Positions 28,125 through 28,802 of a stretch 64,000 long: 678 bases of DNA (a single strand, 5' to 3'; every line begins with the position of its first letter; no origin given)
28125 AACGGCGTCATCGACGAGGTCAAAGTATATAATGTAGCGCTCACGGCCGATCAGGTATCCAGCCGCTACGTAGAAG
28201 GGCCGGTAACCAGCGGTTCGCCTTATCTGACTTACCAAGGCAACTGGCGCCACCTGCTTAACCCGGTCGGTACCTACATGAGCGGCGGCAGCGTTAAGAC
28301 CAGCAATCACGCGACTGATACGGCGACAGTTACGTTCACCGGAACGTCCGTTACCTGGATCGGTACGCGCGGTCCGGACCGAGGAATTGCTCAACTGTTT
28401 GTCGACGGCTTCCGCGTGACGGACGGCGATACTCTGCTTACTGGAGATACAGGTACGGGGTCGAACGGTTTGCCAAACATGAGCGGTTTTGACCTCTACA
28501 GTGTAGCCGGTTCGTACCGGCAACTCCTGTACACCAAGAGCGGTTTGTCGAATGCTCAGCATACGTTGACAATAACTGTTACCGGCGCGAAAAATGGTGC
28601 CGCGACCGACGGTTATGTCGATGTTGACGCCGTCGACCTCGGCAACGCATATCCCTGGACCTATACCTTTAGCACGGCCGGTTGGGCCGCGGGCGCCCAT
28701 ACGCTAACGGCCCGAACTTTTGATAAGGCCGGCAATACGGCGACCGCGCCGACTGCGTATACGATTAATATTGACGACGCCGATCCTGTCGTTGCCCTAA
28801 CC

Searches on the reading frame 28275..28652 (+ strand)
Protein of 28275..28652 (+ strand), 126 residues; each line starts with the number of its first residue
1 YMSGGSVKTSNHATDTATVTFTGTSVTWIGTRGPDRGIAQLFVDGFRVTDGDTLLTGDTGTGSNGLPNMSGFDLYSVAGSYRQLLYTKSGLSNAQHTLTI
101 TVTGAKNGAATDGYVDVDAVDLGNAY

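Call 105: search_solved_structures(query=A8, max_evalue=1, show_alignments=2)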
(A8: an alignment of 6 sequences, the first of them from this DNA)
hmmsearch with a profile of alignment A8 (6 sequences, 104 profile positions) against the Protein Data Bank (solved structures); distinct sequences matched with E-value up to 1: 4.
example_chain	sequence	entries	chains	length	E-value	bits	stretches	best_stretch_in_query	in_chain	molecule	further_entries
3nqh_A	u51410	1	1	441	0.15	15.5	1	8-82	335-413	Glycosyl hydrolase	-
3wnp_A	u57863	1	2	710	0.22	14.9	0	26-87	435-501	Cycloisomaltooligosaccharide glucanotransferase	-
31he_AAA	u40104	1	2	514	0.57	13.6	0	55-87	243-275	Tail fiber protein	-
9p3f_A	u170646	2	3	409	0.88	13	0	18-53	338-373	Rv3035, BamB-like protein binding protein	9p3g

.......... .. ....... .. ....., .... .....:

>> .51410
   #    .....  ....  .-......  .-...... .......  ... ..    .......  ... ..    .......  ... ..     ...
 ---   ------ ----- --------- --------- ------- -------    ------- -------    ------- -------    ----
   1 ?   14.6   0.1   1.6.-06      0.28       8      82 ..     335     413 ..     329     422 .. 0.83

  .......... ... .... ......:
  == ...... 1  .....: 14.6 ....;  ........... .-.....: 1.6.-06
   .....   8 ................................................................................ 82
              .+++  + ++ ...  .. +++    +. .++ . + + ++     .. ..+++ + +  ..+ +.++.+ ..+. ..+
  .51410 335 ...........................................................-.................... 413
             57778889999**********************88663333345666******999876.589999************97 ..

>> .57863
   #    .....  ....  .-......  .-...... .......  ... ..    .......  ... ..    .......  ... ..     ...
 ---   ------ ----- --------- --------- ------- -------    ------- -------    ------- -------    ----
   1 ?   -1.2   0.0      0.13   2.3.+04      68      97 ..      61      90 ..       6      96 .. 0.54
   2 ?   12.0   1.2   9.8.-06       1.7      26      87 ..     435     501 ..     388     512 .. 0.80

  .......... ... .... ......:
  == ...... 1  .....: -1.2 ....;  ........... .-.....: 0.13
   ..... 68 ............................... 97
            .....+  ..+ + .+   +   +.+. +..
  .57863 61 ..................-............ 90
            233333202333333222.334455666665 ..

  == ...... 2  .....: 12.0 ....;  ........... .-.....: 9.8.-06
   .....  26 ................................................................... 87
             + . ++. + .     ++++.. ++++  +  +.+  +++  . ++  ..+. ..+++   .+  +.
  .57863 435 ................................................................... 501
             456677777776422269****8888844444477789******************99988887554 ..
